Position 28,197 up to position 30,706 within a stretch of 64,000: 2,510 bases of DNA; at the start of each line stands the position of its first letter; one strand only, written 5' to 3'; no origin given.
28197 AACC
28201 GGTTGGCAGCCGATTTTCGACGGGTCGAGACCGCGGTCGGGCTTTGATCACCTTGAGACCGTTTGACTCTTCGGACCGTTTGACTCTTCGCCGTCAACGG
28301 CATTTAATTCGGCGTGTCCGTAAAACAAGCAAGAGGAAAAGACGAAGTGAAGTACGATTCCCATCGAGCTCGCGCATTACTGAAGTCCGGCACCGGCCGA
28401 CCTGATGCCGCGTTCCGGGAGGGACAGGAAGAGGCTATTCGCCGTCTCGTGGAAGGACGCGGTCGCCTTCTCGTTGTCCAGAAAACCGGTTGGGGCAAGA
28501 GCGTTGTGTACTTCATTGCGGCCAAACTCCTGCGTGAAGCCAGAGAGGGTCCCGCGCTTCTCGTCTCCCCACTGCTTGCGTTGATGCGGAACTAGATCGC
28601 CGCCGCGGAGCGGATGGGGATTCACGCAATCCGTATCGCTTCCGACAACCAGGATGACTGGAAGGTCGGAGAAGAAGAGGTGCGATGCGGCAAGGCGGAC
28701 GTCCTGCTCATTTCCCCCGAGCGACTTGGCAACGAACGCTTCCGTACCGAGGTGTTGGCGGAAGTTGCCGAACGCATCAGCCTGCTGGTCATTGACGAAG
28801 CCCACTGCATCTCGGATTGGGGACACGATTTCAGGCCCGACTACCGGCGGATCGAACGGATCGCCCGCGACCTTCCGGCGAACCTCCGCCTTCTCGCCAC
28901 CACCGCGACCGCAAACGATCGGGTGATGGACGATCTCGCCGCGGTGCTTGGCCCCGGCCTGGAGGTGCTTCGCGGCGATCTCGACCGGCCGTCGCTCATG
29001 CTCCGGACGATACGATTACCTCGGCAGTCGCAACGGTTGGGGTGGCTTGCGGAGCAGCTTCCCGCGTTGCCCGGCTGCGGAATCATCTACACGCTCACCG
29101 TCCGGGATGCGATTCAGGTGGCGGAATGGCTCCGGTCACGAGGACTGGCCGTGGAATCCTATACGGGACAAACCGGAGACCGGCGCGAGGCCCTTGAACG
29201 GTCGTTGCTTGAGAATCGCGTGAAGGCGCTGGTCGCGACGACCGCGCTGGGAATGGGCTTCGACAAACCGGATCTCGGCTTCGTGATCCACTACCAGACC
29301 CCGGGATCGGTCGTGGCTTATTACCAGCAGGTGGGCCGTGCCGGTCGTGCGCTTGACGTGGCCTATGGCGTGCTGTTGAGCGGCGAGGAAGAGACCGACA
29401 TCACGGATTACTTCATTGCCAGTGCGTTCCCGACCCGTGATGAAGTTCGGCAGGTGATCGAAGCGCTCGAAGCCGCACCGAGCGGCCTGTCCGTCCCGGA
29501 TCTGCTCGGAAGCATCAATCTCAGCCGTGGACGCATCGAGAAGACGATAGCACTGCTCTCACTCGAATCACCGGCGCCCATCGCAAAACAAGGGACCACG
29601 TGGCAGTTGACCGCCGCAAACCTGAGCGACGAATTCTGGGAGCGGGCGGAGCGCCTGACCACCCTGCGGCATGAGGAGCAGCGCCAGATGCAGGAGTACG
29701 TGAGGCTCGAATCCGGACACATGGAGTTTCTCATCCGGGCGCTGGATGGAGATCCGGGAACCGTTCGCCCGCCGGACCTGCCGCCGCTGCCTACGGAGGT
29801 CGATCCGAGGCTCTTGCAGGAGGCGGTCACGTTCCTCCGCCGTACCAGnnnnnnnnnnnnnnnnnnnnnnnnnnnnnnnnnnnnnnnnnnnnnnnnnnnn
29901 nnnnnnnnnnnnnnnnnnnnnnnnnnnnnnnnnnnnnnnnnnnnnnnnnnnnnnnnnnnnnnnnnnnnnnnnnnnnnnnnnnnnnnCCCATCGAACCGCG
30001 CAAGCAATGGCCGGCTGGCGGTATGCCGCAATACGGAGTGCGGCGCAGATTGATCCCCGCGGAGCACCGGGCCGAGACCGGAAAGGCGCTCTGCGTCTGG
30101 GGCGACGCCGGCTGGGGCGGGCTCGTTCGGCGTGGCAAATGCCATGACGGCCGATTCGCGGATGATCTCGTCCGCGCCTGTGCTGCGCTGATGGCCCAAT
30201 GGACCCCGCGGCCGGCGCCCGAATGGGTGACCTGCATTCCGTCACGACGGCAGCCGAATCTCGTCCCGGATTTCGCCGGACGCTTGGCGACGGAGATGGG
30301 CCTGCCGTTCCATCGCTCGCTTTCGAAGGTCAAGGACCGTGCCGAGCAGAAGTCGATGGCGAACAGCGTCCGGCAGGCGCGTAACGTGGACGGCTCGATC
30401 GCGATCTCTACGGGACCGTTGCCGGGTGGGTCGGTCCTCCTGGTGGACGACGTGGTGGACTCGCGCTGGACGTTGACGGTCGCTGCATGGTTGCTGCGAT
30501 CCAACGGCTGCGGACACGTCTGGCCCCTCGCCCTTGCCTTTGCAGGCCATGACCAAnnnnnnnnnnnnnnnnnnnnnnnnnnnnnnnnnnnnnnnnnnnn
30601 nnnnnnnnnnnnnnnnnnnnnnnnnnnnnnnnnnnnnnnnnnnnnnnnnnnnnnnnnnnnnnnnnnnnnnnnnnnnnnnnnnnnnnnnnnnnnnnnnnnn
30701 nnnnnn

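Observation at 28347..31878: RecQ helicase-ComF-like PRTase fusion translationally coupled to a DprA-like SLOG protein: a competence-machinery look-alike inside a defence island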

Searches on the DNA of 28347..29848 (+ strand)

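Call 32: search_dna_similar(query=window:28347-29848:+, collection=ecoli_genomes, mode=distant, max_rows=8)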
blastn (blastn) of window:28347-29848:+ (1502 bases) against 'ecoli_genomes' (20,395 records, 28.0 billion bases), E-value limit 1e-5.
Records with a match: 1679; places in all: 1715; records where one place covers at least 80% of the query: 6.
Genomes with a match: 1678 of 5426; with a place that covers at least 80% of the query: 6. Places per genome that has any: lowest 1, median 1, highest 3. On chromosomes: 1714 places; on plasmids: 1.
Best place of each record, by identity: 80-90% 321; 60-80% 1358.
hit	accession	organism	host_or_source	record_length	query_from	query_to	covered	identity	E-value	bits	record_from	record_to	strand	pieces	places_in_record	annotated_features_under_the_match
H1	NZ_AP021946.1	Escherichia coli strain WP2-S18-ESBL-08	-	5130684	67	1409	89%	65.5%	9e-80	307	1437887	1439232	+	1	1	RecQ family ATP-dependent DNA helicase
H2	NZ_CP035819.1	Escherichia coli strain WS3294A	Homo sapiens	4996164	67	1409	89%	65.5%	9e-80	307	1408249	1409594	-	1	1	RecQ family ATP-dependent DNA helicase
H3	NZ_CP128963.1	Escherichia coli strain TUM1887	missing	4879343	67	1409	89%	65.5%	9e-80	307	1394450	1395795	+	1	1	RecQ family ATP-dependent DNA helicase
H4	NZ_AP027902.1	Escherichia coli strain 2018-11-1BCC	Homo sapiens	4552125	67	1409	89%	65.5%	9e-80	307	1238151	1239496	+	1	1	RecQ family ATP-dependent DNA helicase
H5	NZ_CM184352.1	Escherichia coli strain ES2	Aquarana catesbeiana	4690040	67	1409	89%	65.5%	9e-80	307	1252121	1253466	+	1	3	RecQ family ATP-dependent DNA helicase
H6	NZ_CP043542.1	Escherichia coli strain F2_81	Sus scrofa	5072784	67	1409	89%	65.4%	4e-78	303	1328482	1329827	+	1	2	RecQ family ATP-dependent DNA helicase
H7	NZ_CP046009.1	Escherichia coli strain 1919D62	swine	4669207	121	1004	34%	69.6%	7e-24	192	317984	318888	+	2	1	RecQ family ATP-dependent DNA helicase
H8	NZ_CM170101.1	Escherichia coli strain MARGA_3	Homo sapiens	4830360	121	1004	34%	69.6%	7e-24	192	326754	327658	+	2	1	RecQ family ATP-dependent DNA helicase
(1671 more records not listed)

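Call 38: get_annotated_region(hit=H7, flank=6000)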
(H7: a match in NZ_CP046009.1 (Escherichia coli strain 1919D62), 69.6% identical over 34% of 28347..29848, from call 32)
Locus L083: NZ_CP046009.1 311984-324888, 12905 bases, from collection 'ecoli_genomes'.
description: Escherichia coli strain 1919D62 chromosome, complete genome
organism: Escherichia coli strain 1919D62 (NCBI taxid 562)
replicon: chromosome; assembly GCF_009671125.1
host: swine; source: feces; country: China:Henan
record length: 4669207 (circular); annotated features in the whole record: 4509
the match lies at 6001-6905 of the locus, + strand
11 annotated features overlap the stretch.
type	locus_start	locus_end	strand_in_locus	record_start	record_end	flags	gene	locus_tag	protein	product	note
CDS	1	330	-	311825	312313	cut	yhhY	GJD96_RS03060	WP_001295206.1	N-acetyltransferase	-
CDS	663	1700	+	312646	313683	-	yhhX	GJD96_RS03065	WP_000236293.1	oxidoreductase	-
CDS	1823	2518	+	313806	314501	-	yhhW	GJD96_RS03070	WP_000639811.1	quercetin 2,3-dioxygenase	-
CDS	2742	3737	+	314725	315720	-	gntR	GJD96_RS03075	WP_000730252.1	gluconate operon transcriptional repressor GntR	-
CDS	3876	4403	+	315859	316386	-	gntK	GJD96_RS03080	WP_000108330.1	gluconokinase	-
CDS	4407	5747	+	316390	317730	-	gntU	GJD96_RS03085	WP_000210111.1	gluconate transporter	-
CDS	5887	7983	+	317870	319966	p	-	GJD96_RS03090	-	RecQ family ATP-dependent DNA helicase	internal stop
CDS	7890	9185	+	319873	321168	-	-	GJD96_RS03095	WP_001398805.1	DNA-processing protein DprA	-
CDS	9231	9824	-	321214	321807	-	yhgN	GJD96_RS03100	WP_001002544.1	NAAT family transporter YhgN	-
CDS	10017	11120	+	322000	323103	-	asd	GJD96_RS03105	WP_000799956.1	aspartate-semialdehyde dehydrogenase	-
CDS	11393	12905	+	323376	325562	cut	glgB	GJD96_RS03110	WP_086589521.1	1,4-alpha-glucan branching enzyme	-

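Call 39: get_annotated_region(hit=H1, flank=6000)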
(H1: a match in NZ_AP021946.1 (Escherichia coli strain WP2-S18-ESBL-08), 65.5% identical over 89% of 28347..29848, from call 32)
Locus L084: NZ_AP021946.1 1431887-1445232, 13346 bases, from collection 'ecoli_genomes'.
description: Escherichia coli strain WP2-S18-ESBL-08 chromosome, complete genome
organism: Escherichia coli strain WP2-S18-ESBL-08 (NCBI taxid 562)
replicon: chromosome; assembly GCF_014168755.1
host: -; source: -; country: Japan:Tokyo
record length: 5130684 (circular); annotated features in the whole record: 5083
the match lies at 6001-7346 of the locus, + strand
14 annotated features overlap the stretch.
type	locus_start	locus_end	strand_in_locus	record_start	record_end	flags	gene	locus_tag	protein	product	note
CDS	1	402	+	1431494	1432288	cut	trbJ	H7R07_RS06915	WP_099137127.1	P-type conjugative transfer protein TrbJ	-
CDS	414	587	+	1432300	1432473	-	-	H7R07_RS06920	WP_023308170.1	hypothetical protein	-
CDS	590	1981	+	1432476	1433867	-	trbL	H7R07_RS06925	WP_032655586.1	P-type conjugative transfer protein TrbL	-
CDS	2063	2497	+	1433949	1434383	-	-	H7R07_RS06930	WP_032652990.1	HigA family addiction module antitoxin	-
CDS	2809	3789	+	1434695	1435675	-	-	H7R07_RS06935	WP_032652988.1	ABC-three component system protein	-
CDS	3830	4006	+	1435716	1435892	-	-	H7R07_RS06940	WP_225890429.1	ABC-three component system middle component 8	-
CDS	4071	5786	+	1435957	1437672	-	-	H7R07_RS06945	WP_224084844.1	DUF2326 domain-containing protein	-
CDS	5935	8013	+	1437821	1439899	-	-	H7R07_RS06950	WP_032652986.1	RecQ family ATP-dependent DNA helicase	-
CDS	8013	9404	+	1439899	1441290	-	-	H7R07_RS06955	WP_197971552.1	DNA-processing protein DprA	-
CDS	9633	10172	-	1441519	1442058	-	yfgI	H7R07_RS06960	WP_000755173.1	DUF5384 family protein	-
CDS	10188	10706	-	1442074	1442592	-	yfgH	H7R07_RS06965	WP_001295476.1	glycine zipper 2TM domain-containing protein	-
CDS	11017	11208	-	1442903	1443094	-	yfgG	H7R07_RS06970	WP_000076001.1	YfgG family protein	-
CDS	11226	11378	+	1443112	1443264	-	-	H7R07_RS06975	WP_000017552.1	hypothetical protein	-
CDS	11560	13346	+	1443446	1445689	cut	pdeF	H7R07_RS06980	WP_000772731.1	cyclic-guanylate-specific phosphodiesterase PdeF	-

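Call 43: search_dna_similar(query=L083:6090-6160:+, collection=ecoli_genomes, mode=near, max_rows=12, rows=spread)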
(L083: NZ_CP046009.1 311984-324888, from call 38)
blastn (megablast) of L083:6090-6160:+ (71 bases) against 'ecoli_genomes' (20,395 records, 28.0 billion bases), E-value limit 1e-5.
Records with a match: 1651; places in all: 1651; records where one place covers at least 80% of the query: 1651.
Genomes with a match: 1651 of 5426; with a place that covers at least 80% of the query: 1651. Places per genome that has any: lowest 1, median 1, highest 1. On chromosomes: 1651 places; on plasmids: 0.
Best place of each record, by identity: >=99% 2; 95-99% 1649.
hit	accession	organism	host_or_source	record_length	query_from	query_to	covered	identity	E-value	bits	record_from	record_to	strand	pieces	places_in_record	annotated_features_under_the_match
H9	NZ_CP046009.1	Escherichia coli strain 1919D62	swine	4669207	1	71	100%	100.0%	2e-28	132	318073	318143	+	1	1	RecQ family ATP-dependent DNA helicase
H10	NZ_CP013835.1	Escherichia coli strain JJ2434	Homo sapiens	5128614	1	71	100%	98.6%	9e-27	126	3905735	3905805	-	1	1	RecQ family ATP-dependent DNA helicase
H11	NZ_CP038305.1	Escherichia coli O157:H7 strain SS NE 1040-1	cattle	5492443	1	71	100%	98.6%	9e-27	126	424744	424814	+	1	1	RecQ family ATP-dependent DNA helicase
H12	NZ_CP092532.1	Escherichia coli strain DS566-2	Homo sapiens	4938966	1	71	100%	98.6%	9e-27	126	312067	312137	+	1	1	RecQ family ATP-dependent DNA helicase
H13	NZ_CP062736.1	Escherichia coli O157:H7 strain Z1766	Bovine Faeces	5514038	1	71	100%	98.6%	9e-27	126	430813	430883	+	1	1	RecQ family ATP-dependent DNA helicase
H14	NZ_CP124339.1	Escherichia coli strain AVS0713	wastewater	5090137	1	71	100%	98.6%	9e-27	126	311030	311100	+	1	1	RecQ family ATP-dependent DNA helicase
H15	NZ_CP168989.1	Escherichia coli strain UTME-4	beef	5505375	1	71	100%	98.6%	9e-27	126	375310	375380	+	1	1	RecQ family ATP-dependent DNA helicase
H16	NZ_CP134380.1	Escherichia coli strain TUM11353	Homo sapiens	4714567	1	71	100%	98.6%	9e-27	126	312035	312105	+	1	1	RecQ family ATP-dependent DNA helicase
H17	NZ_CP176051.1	Escherichia coli strain razor3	missing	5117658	1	71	100%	98.6%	9e-27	126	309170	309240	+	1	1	RecQ family ATP-dependent DNA helicase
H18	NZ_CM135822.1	Escherichia coli strain FXCREC028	Homo sapiens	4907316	1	71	100%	98.6%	9e-27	126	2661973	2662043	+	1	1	RecQ family ATP-dependent DNA helicase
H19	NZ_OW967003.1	Escherichia coli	Homo sapiens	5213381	1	71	100%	98.6%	9e-27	126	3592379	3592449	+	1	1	RecQ family ATP-dependent DNA helicase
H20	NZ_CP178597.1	Escherichia coli strain ZF8-1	chicken feces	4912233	1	71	100%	97.2%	4e-25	121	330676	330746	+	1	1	RecQ family ATP-dependent DNA helicase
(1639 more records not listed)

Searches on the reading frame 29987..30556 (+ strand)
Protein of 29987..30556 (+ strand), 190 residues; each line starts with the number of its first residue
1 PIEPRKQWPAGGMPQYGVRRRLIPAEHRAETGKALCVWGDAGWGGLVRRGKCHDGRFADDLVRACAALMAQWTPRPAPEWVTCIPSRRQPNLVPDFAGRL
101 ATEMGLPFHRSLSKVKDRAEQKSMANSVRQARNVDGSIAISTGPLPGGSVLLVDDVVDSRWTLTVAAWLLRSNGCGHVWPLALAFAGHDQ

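Call 7: search_protein_families(library=pfam, proteins=[window:29987-30556:+], max_evalue=0.01)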
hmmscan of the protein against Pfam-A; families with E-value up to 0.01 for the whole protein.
seq(190 aa): 1 family
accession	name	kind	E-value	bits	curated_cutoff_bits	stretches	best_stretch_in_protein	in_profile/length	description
PF00156.33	Pribosyltran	-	0.00014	21.7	26.3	1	96-175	43-115/158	Phosphoribosyl transferase domain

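Call 8: search_protein_families(library=padloc, proteins=[window:29987-30556:+], max_evalue=0.01)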
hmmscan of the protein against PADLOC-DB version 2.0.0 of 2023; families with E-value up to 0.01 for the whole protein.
seq(190 aa): 4 families
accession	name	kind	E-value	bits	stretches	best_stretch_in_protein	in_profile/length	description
PDLC03928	PsyrT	-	1.4e-62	210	1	2-187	505-685/689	-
PDLC02866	DpdF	-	1e-19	69.2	1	2-185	50-253/255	DpdF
PDLC02869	DpdF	-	7e-19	65.9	1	117-185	2-69/74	DpdF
PDLC03962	ShosT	-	0.00058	17.8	1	93-187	113-212/237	-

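Call 9: search_protein_families(library=ncbifam, proteins=[window:29987-30556:+], max_evalue=0.01)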
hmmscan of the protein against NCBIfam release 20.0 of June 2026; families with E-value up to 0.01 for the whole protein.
seq(190 aa): 5 families
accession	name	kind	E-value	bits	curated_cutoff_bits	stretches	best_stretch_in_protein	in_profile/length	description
TIGR00201.1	comF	subfamily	0.00043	20.3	233.55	1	109-183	116-188/190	ComF family protein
NF002320.0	PRK01259.1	subfamily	0.0026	17.2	297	1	129-179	197-246/316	ribose-phosphate diphosphokinase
NF002758.0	PRK02812.1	equivalog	0.0028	16.9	518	1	124-181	208-264/330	ribose-phosphate pyrophosphokinase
NF008616.0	PRK11595.1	equivalog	0.0047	16.4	304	1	110-178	152-218/227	DNA utilization protein GntX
TIGR01251.1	ribP_PPkin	subfamily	0.0066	15.4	113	1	129-178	192-241/309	ribose-phosphate diphosphokinase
